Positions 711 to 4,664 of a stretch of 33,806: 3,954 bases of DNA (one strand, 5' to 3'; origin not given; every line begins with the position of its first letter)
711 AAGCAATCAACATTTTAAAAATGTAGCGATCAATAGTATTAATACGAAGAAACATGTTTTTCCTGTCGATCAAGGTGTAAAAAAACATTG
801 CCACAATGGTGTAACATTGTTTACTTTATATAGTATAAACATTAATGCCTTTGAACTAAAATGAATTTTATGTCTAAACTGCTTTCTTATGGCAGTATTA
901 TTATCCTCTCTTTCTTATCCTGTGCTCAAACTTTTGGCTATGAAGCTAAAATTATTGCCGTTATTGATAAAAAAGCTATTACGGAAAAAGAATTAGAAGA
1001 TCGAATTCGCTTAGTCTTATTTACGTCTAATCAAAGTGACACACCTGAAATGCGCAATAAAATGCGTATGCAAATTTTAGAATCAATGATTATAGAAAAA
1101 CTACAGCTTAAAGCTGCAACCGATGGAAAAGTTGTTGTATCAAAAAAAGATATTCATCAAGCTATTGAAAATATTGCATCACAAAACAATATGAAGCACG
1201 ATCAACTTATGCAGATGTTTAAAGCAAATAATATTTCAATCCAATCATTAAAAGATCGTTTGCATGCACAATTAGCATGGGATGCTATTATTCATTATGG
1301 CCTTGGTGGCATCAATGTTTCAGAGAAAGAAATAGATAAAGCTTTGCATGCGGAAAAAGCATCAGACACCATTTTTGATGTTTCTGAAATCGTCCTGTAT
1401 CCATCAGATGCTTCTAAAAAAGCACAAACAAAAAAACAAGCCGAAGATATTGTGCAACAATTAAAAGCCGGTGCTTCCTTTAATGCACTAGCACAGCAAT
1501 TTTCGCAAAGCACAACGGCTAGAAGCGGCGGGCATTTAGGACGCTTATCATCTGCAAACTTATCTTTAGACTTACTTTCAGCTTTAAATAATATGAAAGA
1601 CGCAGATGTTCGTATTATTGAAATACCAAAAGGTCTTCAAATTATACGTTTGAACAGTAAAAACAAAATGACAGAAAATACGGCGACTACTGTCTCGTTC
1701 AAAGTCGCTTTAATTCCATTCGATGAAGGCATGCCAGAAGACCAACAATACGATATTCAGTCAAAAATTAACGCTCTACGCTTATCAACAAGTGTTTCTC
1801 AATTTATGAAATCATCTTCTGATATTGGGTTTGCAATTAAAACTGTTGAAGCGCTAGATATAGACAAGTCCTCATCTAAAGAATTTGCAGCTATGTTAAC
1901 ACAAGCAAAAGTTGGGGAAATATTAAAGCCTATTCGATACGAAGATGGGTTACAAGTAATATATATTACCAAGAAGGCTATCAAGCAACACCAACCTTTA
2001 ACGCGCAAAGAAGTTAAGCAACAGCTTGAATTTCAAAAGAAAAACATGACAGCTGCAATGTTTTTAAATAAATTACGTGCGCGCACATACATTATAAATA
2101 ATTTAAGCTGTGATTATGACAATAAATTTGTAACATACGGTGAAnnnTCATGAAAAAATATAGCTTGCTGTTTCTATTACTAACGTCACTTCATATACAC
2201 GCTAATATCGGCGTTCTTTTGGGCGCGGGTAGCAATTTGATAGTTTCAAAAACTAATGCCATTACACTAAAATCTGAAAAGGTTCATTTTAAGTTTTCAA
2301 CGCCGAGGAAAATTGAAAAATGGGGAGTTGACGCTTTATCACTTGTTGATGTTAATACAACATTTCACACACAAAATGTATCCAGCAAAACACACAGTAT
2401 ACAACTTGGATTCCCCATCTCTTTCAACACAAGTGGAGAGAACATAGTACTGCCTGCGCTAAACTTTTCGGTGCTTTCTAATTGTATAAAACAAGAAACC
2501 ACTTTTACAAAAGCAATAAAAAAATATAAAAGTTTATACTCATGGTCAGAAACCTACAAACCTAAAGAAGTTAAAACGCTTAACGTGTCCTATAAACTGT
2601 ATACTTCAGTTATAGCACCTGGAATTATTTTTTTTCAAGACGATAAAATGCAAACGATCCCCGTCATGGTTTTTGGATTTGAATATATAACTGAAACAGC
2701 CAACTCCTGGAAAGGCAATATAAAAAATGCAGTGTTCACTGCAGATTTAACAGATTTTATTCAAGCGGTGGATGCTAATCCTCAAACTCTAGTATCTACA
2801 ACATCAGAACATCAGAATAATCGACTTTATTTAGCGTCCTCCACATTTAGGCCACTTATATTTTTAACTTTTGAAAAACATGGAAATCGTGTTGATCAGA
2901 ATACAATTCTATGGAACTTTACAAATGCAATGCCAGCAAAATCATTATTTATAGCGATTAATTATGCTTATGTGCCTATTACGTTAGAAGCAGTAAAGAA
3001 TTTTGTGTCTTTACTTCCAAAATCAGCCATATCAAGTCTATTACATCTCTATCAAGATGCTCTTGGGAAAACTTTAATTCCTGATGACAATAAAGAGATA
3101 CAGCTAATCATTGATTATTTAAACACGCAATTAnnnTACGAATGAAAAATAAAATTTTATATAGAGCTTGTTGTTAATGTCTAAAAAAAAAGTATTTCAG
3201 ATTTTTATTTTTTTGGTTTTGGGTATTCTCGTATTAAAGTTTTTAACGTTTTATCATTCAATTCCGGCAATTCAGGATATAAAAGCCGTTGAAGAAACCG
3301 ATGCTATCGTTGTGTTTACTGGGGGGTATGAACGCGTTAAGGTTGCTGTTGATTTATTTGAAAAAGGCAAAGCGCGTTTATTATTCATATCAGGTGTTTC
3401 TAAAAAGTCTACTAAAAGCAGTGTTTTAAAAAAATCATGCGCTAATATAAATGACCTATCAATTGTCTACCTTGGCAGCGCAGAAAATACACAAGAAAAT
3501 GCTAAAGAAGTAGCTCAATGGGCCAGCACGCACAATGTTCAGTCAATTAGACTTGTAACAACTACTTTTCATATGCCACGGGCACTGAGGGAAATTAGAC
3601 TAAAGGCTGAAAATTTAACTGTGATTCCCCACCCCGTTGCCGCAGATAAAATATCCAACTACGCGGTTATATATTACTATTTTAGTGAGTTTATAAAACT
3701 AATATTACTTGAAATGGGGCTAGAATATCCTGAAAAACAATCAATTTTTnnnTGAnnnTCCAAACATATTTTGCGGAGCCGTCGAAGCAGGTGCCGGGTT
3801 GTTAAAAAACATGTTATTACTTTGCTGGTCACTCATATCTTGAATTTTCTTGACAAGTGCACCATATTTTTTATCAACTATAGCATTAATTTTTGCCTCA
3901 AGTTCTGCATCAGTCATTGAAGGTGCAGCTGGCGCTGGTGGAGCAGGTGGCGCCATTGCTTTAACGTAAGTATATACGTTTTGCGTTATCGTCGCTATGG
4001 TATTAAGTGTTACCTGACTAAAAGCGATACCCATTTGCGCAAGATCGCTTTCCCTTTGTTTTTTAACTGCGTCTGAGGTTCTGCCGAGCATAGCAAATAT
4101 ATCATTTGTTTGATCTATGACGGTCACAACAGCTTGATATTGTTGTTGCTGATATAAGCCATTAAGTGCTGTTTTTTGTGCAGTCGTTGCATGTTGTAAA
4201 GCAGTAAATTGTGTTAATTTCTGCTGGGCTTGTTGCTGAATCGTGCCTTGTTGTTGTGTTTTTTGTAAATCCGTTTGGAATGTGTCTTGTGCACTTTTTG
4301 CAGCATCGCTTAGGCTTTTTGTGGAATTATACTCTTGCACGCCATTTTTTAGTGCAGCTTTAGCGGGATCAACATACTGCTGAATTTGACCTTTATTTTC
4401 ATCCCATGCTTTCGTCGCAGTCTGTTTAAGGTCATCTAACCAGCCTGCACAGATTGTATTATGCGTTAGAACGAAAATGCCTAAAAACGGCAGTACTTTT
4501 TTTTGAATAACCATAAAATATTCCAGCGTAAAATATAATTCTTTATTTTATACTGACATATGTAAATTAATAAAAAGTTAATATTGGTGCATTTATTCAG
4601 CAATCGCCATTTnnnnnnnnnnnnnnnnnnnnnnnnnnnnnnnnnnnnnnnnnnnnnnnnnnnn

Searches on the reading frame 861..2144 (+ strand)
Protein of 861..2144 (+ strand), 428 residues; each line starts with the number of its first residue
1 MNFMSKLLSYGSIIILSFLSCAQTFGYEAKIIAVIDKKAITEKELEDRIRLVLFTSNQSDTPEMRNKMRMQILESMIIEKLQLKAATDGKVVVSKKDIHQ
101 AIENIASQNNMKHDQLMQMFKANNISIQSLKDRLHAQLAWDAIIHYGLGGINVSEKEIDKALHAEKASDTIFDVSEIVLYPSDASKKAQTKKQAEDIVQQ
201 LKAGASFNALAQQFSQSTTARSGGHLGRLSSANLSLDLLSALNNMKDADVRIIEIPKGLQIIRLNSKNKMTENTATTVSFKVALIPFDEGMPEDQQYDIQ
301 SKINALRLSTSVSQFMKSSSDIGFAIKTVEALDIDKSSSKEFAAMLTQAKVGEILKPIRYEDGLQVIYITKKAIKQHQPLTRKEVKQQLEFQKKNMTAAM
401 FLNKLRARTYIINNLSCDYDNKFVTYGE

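Call 6: search_protein_families(library=pfam, proteins=[window:861-2144:+], max_evalue=0.001)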
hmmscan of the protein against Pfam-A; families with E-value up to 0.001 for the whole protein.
window:861-2144:+ (428 aa): 7 families
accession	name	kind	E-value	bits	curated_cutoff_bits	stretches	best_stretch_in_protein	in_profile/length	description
PF00639.27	Rotamase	-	1.3e-17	64.9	21.7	1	182-265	7-96/97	PPIC-type PPIASE domain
PF09312.16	SurA_N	-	2.4e-15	57.2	30.8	1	30-138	3-112/118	SurA N-terminal domain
PF13616.12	Rotamase_3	-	1e-14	55.5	22.5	1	158-266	3-114/116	PPIC-type PPIASE domain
PF13624.11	SurA_N_3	-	8.1e-12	45.7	27.2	1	13-142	20-160/162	SurA-like N-terminal domain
PF13145.12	Rotamase_2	-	1.5e-10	42.3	27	1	185-269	38-110/121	PPIC-type PPIASE domain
PF13623.11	SurA_N_2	-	1e-05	25.9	28.5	1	14-121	19-130/145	SurA-like N-terminal domain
PF05698.19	Trigger_C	-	0.00019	22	22.7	1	60-144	78-161/162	Bacterial trigger factor protein (TF) C-terminus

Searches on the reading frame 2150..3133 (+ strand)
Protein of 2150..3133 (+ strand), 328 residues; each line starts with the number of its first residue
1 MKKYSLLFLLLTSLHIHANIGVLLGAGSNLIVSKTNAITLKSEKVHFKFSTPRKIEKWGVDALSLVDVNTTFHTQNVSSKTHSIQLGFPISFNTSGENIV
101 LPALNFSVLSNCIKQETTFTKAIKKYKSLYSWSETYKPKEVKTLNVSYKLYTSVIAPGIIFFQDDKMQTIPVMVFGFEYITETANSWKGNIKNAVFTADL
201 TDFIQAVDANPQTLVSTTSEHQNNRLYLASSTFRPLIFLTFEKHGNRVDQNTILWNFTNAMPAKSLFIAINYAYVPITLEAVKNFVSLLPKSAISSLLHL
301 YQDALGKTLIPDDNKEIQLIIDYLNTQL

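Call 6: search_protein_families(library=pfam, proteins=[window:2150-3133:+], max_evalue=0.001)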
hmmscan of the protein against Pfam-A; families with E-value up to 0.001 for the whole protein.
window:2150-3133:+ (328 aa): 0 families

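Call 29: search_protein_families(library=pfam, proteins=[window:2150-3133:+], max_evalue=0.01)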
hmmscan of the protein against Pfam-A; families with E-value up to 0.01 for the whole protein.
window:2150-3133:+ (328 aa): 0 families

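Call 30: search_protein_families(library=ncbifam, proteins=[window:2150-3133:+], max_evalue=0.00001)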
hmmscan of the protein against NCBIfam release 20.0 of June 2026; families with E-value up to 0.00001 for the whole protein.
window:2150-3133:+ (328 aa): 0 families

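Call 87: search_protein_families(library=pfam, proteins=[window:2150-3133:+], max_evalue=1)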
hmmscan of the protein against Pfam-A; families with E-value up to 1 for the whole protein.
window:2150-3133:+ (328 aa): 1 family
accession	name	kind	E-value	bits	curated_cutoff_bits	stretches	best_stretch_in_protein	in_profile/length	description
PF22301.2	AUDH_beta_propeller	-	0.098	12.9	27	1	149-194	39-84/179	Aldos-2-ulose dehydratase, beta-propeller domain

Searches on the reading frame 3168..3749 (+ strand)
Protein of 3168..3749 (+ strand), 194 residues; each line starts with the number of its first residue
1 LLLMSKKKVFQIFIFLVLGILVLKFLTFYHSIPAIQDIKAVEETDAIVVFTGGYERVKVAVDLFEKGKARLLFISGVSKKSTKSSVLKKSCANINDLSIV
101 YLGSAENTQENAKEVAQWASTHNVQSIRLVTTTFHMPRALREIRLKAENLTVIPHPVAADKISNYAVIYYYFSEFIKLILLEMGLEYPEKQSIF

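Call 6: search_protein_families(library=pfam, proteins=[window:3168-3749:+], max_evalue=0.001)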
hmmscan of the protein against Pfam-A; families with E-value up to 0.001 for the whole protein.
window:3168-3749:+ (194 aa): 1 family
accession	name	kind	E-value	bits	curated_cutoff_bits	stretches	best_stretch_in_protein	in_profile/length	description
PF02698.23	DUF218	-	1.5e-15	57.8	27.6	1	45-157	1-109/133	DUF218 domain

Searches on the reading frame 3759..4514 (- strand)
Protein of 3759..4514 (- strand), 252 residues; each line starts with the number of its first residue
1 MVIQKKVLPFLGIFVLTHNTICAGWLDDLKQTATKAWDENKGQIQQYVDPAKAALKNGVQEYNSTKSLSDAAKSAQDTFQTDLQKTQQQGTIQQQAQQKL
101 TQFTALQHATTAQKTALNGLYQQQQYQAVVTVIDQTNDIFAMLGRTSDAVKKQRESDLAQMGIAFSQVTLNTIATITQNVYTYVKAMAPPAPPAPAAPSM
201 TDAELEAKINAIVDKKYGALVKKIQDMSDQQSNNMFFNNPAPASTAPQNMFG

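Call 6: search_protein_families(library=pfam, proteins=[window:3759-4514:-], max_evalue=0.001)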
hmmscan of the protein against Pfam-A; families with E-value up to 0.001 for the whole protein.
window:3759-4514:- (252 aa): 0 families

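Call 30: search_protein_families(library=ncbifam, proteins=[window:3759-4514:-], max_evalue=0.00001)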
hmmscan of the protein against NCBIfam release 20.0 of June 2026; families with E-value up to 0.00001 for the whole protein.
window:3759-4514:- (252 aa): 0 families

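Call 87: search_protein_families(library=pfam, proteins=[window:3759-4514:-], max_evalue=1)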
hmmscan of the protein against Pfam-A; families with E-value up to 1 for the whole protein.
window:3759-4514:- (252 aa): 3 families
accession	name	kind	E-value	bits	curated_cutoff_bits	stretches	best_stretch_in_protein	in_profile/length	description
PF25033.1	VPS13_M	-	0.024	13.2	50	1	79-186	536-636/838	VPS13-like family middle region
PF04057.18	Rep-A_N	-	0.09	13.2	26.7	1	66-105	42-81/101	Replication factor-A protein 1, N-terminal domain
PF09971.14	DUF2206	-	0.1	11.9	35.6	1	107-186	94-171/368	Predicted membrane protein (DUF2206)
